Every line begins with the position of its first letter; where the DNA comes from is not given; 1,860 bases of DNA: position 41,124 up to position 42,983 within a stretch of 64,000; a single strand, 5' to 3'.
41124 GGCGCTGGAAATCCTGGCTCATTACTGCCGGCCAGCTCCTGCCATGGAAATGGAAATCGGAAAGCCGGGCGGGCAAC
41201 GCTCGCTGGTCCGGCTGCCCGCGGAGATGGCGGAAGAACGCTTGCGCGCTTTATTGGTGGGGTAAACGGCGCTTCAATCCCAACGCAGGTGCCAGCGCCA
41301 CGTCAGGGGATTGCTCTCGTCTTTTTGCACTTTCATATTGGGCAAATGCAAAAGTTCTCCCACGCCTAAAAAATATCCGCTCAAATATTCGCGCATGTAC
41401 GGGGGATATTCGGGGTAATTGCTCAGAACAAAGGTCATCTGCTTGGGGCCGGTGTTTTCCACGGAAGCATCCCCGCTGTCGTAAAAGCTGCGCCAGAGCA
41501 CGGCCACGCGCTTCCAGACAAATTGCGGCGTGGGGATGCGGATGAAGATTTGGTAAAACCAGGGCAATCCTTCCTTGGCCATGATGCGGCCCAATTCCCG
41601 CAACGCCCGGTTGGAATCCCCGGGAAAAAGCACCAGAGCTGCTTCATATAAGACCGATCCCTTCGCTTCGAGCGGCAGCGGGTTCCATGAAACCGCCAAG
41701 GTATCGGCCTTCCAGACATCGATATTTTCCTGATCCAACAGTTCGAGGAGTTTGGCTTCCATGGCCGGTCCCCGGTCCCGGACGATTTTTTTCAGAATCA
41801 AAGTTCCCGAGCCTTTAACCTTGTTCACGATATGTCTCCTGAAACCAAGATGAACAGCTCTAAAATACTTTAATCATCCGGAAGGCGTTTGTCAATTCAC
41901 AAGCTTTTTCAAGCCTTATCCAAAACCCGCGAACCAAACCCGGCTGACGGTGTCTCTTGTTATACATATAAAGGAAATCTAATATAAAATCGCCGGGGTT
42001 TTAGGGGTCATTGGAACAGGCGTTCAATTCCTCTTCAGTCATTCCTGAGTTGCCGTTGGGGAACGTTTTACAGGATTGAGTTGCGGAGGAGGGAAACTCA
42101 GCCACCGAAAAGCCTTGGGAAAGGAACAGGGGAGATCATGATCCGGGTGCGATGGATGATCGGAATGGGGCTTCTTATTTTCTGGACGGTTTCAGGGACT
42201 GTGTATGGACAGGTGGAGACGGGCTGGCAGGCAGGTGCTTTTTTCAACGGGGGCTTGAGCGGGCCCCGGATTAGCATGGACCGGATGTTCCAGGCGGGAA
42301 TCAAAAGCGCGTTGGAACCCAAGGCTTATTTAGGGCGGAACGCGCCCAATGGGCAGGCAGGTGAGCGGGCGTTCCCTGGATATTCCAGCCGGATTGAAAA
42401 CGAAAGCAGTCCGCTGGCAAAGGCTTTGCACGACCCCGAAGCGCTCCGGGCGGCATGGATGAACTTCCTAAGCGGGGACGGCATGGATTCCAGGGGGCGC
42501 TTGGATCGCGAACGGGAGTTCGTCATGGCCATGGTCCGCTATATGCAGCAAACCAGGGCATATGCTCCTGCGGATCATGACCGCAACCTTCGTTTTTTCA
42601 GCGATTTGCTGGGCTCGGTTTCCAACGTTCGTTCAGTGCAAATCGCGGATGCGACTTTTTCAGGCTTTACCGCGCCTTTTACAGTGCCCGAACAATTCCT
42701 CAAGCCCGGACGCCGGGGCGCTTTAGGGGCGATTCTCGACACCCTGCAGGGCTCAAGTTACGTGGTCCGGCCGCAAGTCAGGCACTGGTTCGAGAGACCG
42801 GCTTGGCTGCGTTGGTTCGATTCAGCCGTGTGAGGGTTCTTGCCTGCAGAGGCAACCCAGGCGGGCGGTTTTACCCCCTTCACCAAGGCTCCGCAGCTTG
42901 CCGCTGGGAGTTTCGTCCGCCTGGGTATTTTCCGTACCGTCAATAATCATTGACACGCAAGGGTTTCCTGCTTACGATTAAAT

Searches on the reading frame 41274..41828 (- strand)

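Call 3: search_protein_families(library=pfam, proteins=[window:41274-41828:-], max_evalue=0.01)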
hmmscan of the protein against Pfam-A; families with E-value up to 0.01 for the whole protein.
window:41274-41828:- (184 aa): 1 family
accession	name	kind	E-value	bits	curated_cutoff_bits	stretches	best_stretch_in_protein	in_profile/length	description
PF09536.15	DUF2378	-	0.00051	20.3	22.2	1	96-183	93-176/177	Protein of unknown function (DUF2378)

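Call 4: search_protein_families(library=ncbifam, proteins=[window:41274-41828:-], max_evalue=0.01)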
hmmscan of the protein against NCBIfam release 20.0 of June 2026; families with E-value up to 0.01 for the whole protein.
window:41274-41828:- (184 aa): 0 families

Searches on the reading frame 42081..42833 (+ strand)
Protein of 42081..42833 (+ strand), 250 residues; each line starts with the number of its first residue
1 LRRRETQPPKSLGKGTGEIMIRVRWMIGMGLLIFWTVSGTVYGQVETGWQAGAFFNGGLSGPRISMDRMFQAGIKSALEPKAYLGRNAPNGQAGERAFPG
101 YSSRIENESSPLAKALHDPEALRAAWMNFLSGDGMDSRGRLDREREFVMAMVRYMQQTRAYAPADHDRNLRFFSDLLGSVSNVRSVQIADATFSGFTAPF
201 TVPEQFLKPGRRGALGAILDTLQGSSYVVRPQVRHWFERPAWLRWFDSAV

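Call 3: search_protein_families(library=pfam, proteins=[window:42081-42833:+], max_evalue=0.01)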
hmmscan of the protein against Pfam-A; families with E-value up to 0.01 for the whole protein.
window:42081-42833:+ (250 aa): 0 families

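Call 4: search_protein_families(library=ncbifam, proteins=[window:42081-42833:+], max_evalue=0.01)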
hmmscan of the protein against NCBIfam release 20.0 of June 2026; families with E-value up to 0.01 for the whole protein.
window:42081-42833:+ (250 aa): 0 families

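Call 61: search_protein_families(library=pfam, proteins=[window:42138-42833:+], max_evalue=0.001)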
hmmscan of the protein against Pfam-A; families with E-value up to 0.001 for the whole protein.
window:42138-42833:+ (231 aa): 0 families
